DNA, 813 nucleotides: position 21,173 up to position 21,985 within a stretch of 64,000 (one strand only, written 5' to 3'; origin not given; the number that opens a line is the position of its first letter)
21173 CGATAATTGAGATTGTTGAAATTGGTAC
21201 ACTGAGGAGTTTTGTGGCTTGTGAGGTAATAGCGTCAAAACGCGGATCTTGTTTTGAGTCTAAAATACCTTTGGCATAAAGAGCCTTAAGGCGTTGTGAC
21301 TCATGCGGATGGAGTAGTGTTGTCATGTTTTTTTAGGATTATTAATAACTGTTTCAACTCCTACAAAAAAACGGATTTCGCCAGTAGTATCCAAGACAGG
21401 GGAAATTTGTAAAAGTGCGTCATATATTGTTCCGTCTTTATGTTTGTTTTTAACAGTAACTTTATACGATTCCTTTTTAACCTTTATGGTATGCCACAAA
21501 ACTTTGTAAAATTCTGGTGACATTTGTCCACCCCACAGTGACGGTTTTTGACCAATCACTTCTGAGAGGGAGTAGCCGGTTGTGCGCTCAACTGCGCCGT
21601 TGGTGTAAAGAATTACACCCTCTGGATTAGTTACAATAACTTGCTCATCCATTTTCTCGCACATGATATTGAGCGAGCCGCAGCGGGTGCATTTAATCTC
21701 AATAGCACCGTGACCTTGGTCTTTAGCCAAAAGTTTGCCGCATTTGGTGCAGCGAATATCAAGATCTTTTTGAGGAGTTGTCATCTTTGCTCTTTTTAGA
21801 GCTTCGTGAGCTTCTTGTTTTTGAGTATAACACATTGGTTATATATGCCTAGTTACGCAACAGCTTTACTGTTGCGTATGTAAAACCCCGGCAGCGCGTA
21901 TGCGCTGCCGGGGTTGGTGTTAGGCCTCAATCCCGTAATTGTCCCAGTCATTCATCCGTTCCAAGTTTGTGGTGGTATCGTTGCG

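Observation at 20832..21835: Two-gene operon: a GAF protein plus a phage-Mu-Com-like zinc ribbon fused to a PAS domain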

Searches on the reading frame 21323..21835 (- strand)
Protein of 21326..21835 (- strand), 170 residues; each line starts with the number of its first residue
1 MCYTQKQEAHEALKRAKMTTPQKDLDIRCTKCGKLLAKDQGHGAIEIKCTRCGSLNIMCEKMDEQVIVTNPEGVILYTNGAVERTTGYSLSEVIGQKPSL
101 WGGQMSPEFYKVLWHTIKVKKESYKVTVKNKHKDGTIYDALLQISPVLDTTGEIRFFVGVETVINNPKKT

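Call 3: search_protein_families(library=pfam, proteins=[window:21326-21835:-], max_evalue=1)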
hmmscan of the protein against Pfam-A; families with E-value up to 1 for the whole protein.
window:21326-21835:- (170 aa): 24 families
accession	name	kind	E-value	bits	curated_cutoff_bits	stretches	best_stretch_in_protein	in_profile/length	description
PF00989.32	PAS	-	1.5e-14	54.4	22.6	1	60-160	8-109/113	PAS fold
PF13426.13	PAS_9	-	1.5e-11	44.9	27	1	66-160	4-97/103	PAS domain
PF08447.18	PAS_3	-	3.3e-08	34.1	25.6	1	76-160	2-88/89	PAS fold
PF10122.14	Zn_ribbon_Com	-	1.2e-07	31.5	22.9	1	26-57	4-35/52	Mu-like prophage protein Com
PF08448.16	PAS_4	-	0.00013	22.6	23.1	1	63-160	5-101/110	PAS fold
PF01155.25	HypA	-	0.0025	18.3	28.9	1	9-65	53-105/112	Hydrogenase/urease nickel incorporation, metallochaperone, hypA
PF13717.11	Zn_ribbon_4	-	0.006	16.9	30.3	0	21-34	20-33/36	zinc-ribbon domain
PF03548.22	LolA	-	0.023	14.9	23.6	1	38-145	22-126/165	Outer membrane lipoprotein carrier protein LolA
PF13248.11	Zn_ribbon_3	-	0.029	14.3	27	1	27-40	3-16/26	zinc-ribbon domain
PF17848.7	Zn_ribbon_ACC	-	0.036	14.7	24.5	0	27-38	2-13/26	Acetyl-CoA carboxylase zinc finger domain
PF23458.2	DUF7130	-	0.038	14.3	35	1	12-54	39-78/89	Domain of unknown function (DUF7130)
PF24042.1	DUF7351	-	0.071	13.3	31.2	1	28-57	3-32/177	Domain of unknown function (DUF7351)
PF17590.7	DUF5488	-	0.08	13.1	25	0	91-138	2-49/70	Family of unknown function (DUF5488)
PF22191.2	IBR_1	-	0.12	12.7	27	1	27-53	4-28/47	IBR domain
PF03604.18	Zn_ribbon_RPAB4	-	0.12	12.6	24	0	27-33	18-24/32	DNA directed RNA polymerase, 7 kDa subunit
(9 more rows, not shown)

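Call 4: search_protein_families(library=ncbifam, proteins=[window:21326-21835:-], max_evalue=1)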
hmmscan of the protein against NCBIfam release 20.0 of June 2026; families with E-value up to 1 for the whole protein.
window:21326-21835:- (170 aa): 17 families
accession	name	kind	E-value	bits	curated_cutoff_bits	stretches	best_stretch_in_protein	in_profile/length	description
NF045675.1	PhdiestaseDibA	equivalog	2.1e-18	66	980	1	60-164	85-189/623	phosphodiesterase DibA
TIGR02938.1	nifL_nitrog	equivalog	7.6e-18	64.3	242.45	1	65-161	16-112/494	nitrogen fixation negative regulator NifL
TIGR00229.1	sensory_box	domain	1.5e-14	54.2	22.9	1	58-160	10-112/126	PAS domain S-box protein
NF052652.1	YtvA_fam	equivalog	4.1e-13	49.4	250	1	60-167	7-117/243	YtvA family blue-light photoreceptor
NF052306.1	BluLightHisKinLov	equivalog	1.3e-09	37.4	450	1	71-160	43-132/334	blue-light-activated histidine kinase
NF052574.1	HisKinEspCMyxo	equivalog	5.6e-09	34.7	1200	1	67-161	298-395/785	serine histidine kinase EspC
NF010076.0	PRK13557.1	subfamily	1e-08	34.1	631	1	67-160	44-140/540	histidine kinase famiy protein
NF010077.0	PRK13559.1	subfamily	8.2e-08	31.5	361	1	71-161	64-154/364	hypothetical protein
NF008468.0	PRK11360.1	equivalog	1.3e-05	23.8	646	1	57-154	272-367/616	two-component system sensor histidine kinase AtoS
NF008467.0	PRK11359.1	equivalog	0.0014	16.7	857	1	55-161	138-245/800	oxygen-sensing cyclic-di-GMP phosphodiesterase DosP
NF041777.1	sens_FixL_Rhizob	equivalog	0.0021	16.8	850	1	26-145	96-219/485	sensor protein FixL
NF047912.1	ECs_2282_CxxC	subfamily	0.0031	17.4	37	1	16-40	17-41/60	ECs_2282 family putative zinc-binding protein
NF007298.0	PRK09776.1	equivalog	0.014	13.3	1135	1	70-169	319-419/1111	diguanylate cyclase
NF001629.0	PRK00415.1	equivalog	0.031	13.8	70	1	26-41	33-48/62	30S ribosomal protein S27e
NF001607.0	PRK00398.1-4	equivalog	0.034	13.9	89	1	28-54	11-36/53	DNA-directed RNA polymerase subunit P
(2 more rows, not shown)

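Call 8: find_homologous_proteins(query=window:21326-21835:-)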
Query window:21326-21835:- (170 aa): 32 proteins with E <= 0.001 among 42 candidates.
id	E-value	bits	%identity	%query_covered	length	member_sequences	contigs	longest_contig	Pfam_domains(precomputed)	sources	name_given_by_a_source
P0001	1.4e-92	325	95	89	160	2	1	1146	PF08447.19,PF13426.14,PF00989.32,PF10122.14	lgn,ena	-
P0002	6.2e-58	213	65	83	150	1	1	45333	PF08447.19,PF13426.14,PF08448.17,PF00989.32,PF10122.14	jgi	-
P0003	6.8e-56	206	61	86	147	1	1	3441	PF08447.19,PF13426.14,PF08448.17,PF00989.32,PF10122.14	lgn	-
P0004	4.3e-53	197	60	86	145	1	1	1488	PF08447.19,PF13426.14,PF08448.17,PF00989.32,PF10122.14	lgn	-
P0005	2.3e-52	195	62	82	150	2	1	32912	PF08447.19,PF13426.14,PF08448.17,PF00989.32,PF10122.14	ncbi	-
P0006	8.9e-52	193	64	81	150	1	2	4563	PF08447.19,PF13426.14,PF00989.32,PF10122.14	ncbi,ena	-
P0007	5.6e-50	187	57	91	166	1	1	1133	PF08447.19,PF13426.14,PF08448.17,PF00989.32,PF10122.14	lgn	-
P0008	8.4e-50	186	59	82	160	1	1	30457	PF08447.19,PF13426.14,PF00989.32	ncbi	-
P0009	5.4e-49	184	60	81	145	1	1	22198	PF08447.19,PF13426.14,PF08448.17,PF00989.32,PF10122.14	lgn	-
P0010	3.6e-48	181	57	84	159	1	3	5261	PF08447.19,PF13426.14,PF08448.17,PF00989.32,PF10122.14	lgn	-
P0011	1.1e-47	179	57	82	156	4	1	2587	PF08447.19,PF13426.14,PF08448.17,PF00989.32,PF10122.14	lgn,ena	-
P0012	1.7e-47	179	58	84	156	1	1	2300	PF13426.14,PF00989.32,PF10122.14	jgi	jgi:PAS domain S-box-containing protein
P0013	6.1e-47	177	56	82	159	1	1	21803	PF08447.19,PF13426.14,PF08448.17,PF00989.32,PF10122.14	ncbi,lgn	-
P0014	1.0e-46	176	57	84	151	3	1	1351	PF13426.14,PF00989.32,PF10122.14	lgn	-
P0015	1.7e-45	172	56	82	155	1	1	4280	PF08447.19,PF13426.14,PF08448.17,PF00989.32,PF10122.14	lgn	-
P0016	5.7e-45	171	53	82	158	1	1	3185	PF13426.14,PF08448.17,PF00989.32,PF10122.14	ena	-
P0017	1.6e-44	169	56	84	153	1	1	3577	PF08447.19,PF13426.14,PF08448.17,PF00989.32,PF10122.14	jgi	jgi:PAS domain S-box-containing protein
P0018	1.6e-44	169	56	81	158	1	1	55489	PF13426.14,PF08448.17,PF00989.32,PF10122.14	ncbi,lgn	-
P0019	2.6e-44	168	56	82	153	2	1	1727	PF08447.19,PF13426.14,PF00989.32,PF10122.14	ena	-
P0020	3.7e-44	168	55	82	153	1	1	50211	PF08447.19,PF13426.14,PF08448.17,PF00989.32,PF10122.14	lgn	-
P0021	4.0e-44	168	55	89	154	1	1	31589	PF13426.14,PF08448.17,PF00989.32,PF10122.14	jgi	-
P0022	1.1e-43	166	55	82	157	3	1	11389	PF13426.14,PF00989.32,PF10122.14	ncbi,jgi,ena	jgi:PAS domain S-box-containing protein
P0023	3.8e-43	165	54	82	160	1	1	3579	PF08447.19,PF13426.14,PF08448.17,PF00989.32,PF10122.14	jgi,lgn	jgi:two-component system sensor histidine kinase/response regulator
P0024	6.0e-43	164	53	82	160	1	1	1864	PF13426.14,PF08448.17,PF00989.32,PF10122.14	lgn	-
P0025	1.8e-41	159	52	84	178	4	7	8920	PF08447.19,PF13426.14,PF08448.17,PF00989.32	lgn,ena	-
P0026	2.6e-41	159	53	87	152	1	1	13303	PF08447.19,PF13426.14,PF08448.17,PF00989.32,PF10122.14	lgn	-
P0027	2.0e-36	143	59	60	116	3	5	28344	PF08447.19,PF13426.14,PF08448.17,PF00989.32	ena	-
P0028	1.5e-35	140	60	60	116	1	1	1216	PF13426.14,PF08448.17,PF00989.32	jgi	-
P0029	8.6e-34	134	61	56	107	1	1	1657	PF13426.14,PF00989.32,PF10122.14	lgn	-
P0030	3.5e-5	41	38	56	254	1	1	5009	PF12833.14,PF13426.14,PF08448.17,PF00989.32,PF00165.30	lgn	-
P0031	2.1e-4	39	37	56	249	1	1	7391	PF12833.14,PF13426.14,PF08448.17,PF00989.32,PF00165.30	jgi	-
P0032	2.2e-4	39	37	56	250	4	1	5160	PF12833.14,PF13426.14,PF08448.17,PF00989.32,PF00165.30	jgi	-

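Call 10: find_related_loci(query=A1, collection=genome_contigs, flank=6000)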
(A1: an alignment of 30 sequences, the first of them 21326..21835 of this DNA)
Query A1 (170 aa) in genome_contigs; peptide patterns used: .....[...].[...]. (x = any residue, [..] = any of these).
91 stretches matched a pattern; 73 encode a relative of the query (tblastn E <= 1e-3); 73 distinct loci.
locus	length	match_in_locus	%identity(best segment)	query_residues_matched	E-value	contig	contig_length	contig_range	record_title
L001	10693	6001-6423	62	26-166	3e-57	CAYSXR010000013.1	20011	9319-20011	MAG TPA_asm: uncultured Gammaproteobacteria bacterium isolate SRP286056_co2_340 genome assembly, contig: NODE_4066_lengt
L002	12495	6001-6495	55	3-164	4e-56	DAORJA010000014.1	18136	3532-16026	MAG TPA_asm: Candidatus Magasanikbacteria bacterium isolate AMR_MDS_5563 NODE_505_length_18136_cov_5.217521, whole genom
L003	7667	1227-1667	56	24-169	9e-54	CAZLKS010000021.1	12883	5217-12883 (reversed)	MAG TPA_asm: uncultured Candidatus Saccharibacteria bacterium isolate SRP278252_co2_270 genome assembly, contig: NODE_10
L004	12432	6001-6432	56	27-170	8e-52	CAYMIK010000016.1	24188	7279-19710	MAG TPA_asm: uncultured Candidatus Saccharibacteria bacterium isolate SRP286056_co2_576 genome assembly, contig: NODE_30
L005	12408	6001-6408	58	28-164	9e-52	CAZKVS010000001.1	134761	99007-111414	MAG TPA_asm: uncultured Candidatus Saccharibacteria bacterium isolate SRP286056_co2_73 genome assembly, contig: NODE_102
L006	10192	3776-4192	58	27-164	3e-51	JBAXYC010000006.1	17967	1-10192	MAG: bacterium isolate ELA755 MAG755_6, whole genome shotgun sequence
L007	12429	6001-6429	55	23-164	3e-51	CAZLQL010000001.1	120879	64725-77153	MAG TPA_asm: uncultured Candidatus Saccharibacteria bacterium isolate SRP219642_co4_43 genome assembly, contig: NODE_177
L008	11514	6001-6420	56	27-166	6e-51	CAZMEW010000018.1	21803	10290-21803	MAG TPA_asm: uncultured Gammaproteobacteria bacterium isolate SRP278252_co2_113 genome assembly, contig: NODE_4829_lengt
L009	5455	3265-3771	51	1-164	1e-50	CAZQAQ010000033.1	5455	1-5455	MAG TPA_asm: uncultured Candidatus Saccharibacteria bacterium isolate SRP278252_co1_120 genome assembly, contig: NODE_29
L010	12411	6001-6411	56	27-164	4e-49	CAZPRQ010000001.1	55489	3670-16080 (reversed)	MAG TPA_asm: uncultured Candidatus Saccharibacteria bacterium isolate SRP286056_co1_790 genome assembly, contig: NODE_54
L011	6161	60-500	55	18-164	4e-48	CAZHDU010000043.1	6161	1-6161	MAG TPA_asm: uncultured Candidatus Saccharibacteria bacterium isolate SRP278252_co1_273 genome assembly, contig: NODE_24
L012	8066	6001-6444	54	18-164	4e-48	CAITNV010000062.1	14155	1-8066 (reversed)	MAG: Candidatus Taylorbacteria bacterium isolate Umea_bin-01178 genome assembly, contig: bin-01178:62/62, whole genome s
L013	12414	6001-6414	55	26-164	7e-48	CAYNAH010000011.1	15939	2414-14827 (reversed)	MAG TPA_asm: uncultured Candidatus Saccharibacteria bacterium isolate SRP342105_co1_464 genome assembly, contig: NODE_49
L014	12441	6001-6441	52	17-165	5e-47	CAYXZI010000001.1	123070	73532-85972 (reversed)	MAG TPA_asm: uncultured Candidatus Saccharibacteria bacterium isolate SRP219642_co4_163 genome assembly, contig: NODE_16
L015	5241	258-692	49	25-170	4e-46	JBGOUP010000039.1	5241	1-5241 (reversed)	MAG: Patescibacteria group bacterium isolate OBJ_0618_7090110_136 k141_6330298_length_5241_cov_10.0000, whole genome sho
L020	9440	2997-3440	45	20-166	5e-39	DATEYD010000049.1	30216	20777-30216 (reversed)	MAG TPA_asm: Candidatus Paceibacterota bacterium isolate SMAG_U8436 k141_1314334, whole genome shotgun sequence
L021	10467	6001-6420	46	28-166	4e-38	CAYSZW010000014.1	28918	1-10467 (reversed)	MAG TPA_asm: uncultured Gammaproteobacteria bacterium isolate SRP342105_co1_75 genome assembly, contig: NODE_2118_length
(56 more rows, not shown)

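Call 18: search_solved_structures(query=A1, max_evalue=0.01, show_alignments=2)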
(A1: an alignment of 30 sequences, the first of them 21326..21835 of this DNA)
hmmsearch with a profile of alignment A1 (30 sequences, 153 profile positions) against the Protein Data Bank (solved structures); distinct sequences matched with E-value up to 0.01: 147 (the best 60 are shown).
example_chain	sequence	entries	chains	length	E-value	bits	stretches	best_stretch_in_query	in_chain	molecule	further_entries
3ewk_A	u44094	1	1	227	4.6e-20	75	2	52-151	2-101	Sensor protein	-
2gj3_A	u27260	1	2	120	1.8e-19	73.1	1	46-148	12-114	Nitrogen fixation regulatory protein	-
9qq6_A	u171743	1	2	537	4.5e-18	68.5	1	46-148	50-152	histidine kinase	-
6ywi_A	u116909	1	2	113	9.1e-16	61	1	51-151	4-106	Multi-sensor hybrid histidine kinase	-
6ywh_A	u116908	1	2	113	2.7e-15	59.5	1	51-151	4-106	Multi-sensor hybrid histidine kinase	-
6y7r_A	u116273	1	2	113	2.8e-15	59.5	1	51-151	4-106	Multi-sensor hybrid histidine kinase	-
6ywg_A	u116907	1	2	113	3.1e-15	59.3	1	51-151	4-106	Multi-sensor hybrid histidine kinase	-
6y7u_A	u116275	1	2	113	3.2e-15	59.3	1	51-151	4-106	Multi-sensor hybrid histidine kinase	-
6rhf_A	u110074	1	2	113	3.4e-15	59.2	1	51-151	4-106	Multi-sensor hybrid histidine kinase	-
6yx4_A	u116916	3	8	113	3.6e-15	59.1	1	51-151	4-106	Multi-sensor hybrid histidine kinase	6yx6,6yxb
6rhg_A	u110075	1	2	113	3.7e-15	59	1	51-151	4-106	Multi-sensor hybrid histidine kinase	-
6ywq_A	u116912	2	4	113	4.4e-15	58.8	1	51-151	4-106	Multi-sensor hybrid histidine kinase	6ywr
9u5n_A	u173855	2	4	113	4.7e-15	58.7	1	51-151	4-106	histidine kinase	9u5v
6yxc_A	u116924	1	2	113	5e-15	58.6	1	51-151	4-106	Multi-sensor hybrid histidine kinase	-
8pm1_A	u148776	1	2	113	5.3e-15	58.5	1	52-151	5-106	histidine kinase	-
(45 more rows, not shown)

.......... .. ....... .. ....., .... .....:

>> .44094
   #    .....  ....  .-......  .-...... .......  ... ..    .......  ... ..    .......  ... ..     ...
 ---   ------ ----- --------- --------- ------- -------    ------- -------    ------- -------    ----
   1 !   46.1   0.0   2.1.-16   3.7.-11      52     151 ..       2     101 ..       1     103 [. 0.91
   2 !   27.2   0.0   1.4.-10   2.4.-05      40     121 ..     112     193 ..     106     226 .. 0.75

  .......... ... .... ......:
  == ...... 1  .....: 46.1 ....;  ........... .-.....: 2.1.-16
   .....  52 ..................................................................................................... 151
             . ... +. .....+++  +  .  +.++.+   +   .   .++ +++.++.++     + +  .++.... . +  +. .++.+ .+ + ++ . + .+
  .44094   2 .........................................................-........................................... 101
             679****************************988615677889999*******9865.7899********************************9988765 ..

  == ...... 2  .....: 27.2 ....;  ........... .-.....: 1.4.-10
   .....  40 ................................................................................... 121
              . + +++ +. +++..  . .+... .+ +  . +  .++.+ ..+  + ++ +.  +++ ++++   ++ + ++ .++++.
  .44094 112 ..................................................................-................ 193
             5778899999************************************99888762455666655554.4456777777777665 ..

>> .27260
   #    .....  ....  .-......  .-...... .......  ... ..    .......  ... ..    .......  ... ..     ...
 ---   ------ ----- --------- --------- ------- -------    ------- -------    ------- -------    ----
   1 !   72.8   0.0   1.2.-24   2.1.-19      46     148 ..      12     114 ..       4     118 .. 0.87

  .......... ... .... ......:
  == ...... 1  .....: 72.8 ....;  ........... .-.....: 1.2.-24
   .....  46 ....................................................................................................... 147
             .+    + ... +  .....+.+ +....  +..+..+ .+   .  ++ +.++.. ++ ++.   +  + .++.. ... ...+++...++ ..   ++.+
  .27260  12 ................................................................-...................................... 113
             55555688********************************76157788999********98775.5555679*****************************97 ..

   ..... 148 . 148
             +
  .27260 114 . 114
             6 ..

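Call 28: find_related_loci(query=A1, collection=metagenome_contigs, flank=5000)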
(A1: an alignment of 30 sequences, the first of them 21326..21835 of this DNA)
Query A1 (170 aa) in metagenome_contigs; peptide patterns used: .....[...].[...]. (x = any residue, [..] = any of these).
89 stretches matched a pattern; 60 encode a relative of the query (tblastn E <= 1e-3); 59 distinct loci.
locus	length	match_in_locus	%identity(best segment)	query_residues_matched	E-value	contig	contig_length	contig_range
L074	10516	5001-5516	56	1-166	4e-59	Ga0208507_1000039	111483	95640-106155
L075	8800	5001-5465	55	3-164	8e-58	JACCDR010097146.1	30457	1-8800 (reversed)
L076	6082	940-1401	52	4-164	2e-54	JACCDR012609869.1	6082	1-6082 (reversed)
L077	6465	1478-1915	56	26-170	7e-54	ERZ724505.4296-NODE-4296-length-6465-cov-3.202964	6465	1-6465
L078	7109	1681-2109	55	23-164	2e-51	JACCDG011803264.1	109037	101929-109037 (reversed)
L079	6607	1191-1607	58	27-164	2e-51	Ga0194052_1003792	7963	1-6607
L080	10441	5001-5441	52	17-165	3e-47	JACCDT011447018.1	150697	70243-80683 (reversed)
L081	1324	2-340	55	52-164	9e-44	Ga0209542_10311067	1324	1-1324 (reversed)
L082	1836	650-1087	45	24-167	2e-37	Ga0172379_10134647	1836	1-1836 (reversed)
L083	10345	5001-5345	46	55-169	2e-36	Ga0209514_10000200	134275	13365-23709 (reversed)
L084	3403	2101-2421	49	64-170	4e-35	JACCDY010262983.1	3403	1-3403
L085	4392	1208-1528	48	64-170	1e-34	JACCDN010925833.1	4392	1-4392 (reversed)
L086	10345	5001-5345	51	55-169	1e-34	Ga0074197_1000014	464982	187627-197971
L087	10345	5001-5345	51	55-169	1e-34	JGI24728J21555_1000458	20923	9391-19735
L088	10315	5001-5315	52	57-161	4e-34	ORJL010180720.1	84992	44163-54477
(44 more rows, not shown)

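Call 29: predict_structure(alignment_id=A1)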
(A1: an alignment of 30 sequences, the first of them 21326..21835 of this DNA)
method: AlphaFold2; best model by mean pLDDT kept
length: 170 residues; sequences in the alignment: 30
mean_pLDDT: 81.4   pTM: 0.65
mean pLDDT of the five models: 81.4, 79.7, 79.4, 78.3, 77.7
residues with pLDDT >= 90: 94; 70-90: 24; 50-70: 43; < 50: 9
segments of 3 or more residues with pLDDT < 50: 19-21, 168-170
pLDDT, mean of each block of 10 residues (from residue 1): 63 58 61 67 63 60 92 93 95 93 95 96 97 96 93 93 69
secondary structure, 60 per line:
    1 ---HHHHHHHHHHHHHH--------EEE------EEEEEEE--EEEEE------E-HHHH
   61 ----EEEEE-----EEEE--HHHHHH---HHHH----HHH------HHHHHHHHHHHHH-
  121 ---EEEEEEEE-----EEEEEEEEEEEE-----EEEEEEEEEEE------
elements in order: H4-17 E26-28 E35-41 E44-48 H57-60 E65-69 E75-78 H81-86 H90-93 H107-119 E124-131 E137-148 E154-164

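Call 64: fold_search(model_id=the predicted structure, library=pdb)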
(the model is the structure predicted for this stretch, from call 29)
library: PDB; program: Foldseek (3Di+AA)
matches with E <= 10: 1649; with E <= 0.001: 633
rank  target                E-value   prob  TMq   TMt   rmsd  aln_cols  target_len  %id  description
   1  2gj3_B                5.8e-11  1.00  0.61  0.86   1.4       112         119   28  Crystal structure of the FAD-containing PAS domain of the protein NifL from Azotobacter vinelandii. (released 2007-03-06)
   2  2gj3_A                1.2e-10  1.00  0.60  0.84   1.7       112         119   28  Crystal structure of the FAD-containing PAS domain of the protein NifL from Azotobacter vinelandii. (released 2007-03-06)
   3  7r5n_B                7.5e-10  1.00  0.56  0.63   2.4       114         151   26  Crystal structure of the full-length short LOV protein PF5-LOV from Pseudomonas fluorescens (dark state) (released 2023-08-23)
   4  6ph2_C                1.0e-09  1.00  0.60  0.80   2.3       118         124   23  Complete LOV domain from the LOV-HK sensory protein from Brucella abortus (mutant C69S, construct 15-155) (released 2020-12-30)
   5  9vf7_A                1.3e-09  1.00  0.58  0.69   2.0       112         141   29  Structure of Meiothermus ruber Mrub_1259 LOV domain with N- and C-terminal alpha helices (MrLOVe) (released 2025-06-25)
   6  6ph2_B                1.3e-09  1.00  0.59  0.80   1.9       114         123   24  Complete LOV domain from the LOV-HK sensory protein from Brucella abortus (mutant C69S, construct 15-155) (released 2020-12-30)
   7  5dkk_A                1.5e-09  1.00  0.55  0.69   2.3       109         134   24  Structure of the dark-state monomer of the blue light photoreceptor Aureochrome 1a LOV from P. tricornutum (released 2016-01-13)
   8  6ph2_D                1.8e-09  1.00  0.59  0.79   1.9       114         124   24  Complete LOV domain from the LOV-HK sensory protein from Brucella abortus (mutant C69S, construct 15-155) (released 2020-12-30)
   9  6ph2_A                1.9e-09  1.00  0.59  0.79   2.1       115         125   23  Complete LOV domain from the LOV-HK sensory protein from Brucella abortus (mutant C69S, construct 15-155) (released 2020-12-30)
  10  6gba                  1.9e-09  1.00  0.56  0.78   3.0       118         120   23  A fast recovering full-length LOV protein (DsLOV) from the marine phototrophic bacterium Dinoroseobacter shibae (Dark st (released 2018-07-18)
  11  6ph3_C                2.6e-09  1.00  0.60  0.43   2.9       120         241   22  LOV-PAS construct from the LOV-HK sensory protein from Brucella abortus (dark-adapted, construct 15-273) (released 2020-12-30)
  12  6t74_A                2.6e-09  1.00  0.57  0.68   2.6       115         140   22  New antiparallel dimer of aureochrome 1a LOV domain mutants from Phaeodactylum tricornutum (released 2020-03-18)
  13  6gbv                  2.6e-09  1.00  0.56  0.77   3.1       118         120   23  A fast recovering full-length LOV protein (DsLOV) from the marine phototrophic bacterium Dinoroseobacter shibae (Dark st (released 2018-07-18)
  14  9cmf_A                2.9e-09  1.00  0.55  0.13  16.3       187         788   19  Substrate bound DosP (released 2024-11-20)
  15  9vf7_D                3.2e-09  1.00  0.58  0.71   1.9       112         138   29  Structure of Meiothermus ruber Mrub_1259 LOV domain with N- and C-terminal alpha helices (MrLOVe) (released 2025-06-25)
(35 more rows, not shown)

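Call 68: find_encoding_contigs(protein=window:21323-21787:-, flank=3000, max_places=4)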
Protein window:21323-21787:- (154 aa): no gene with exactly this product is on record in the collection.
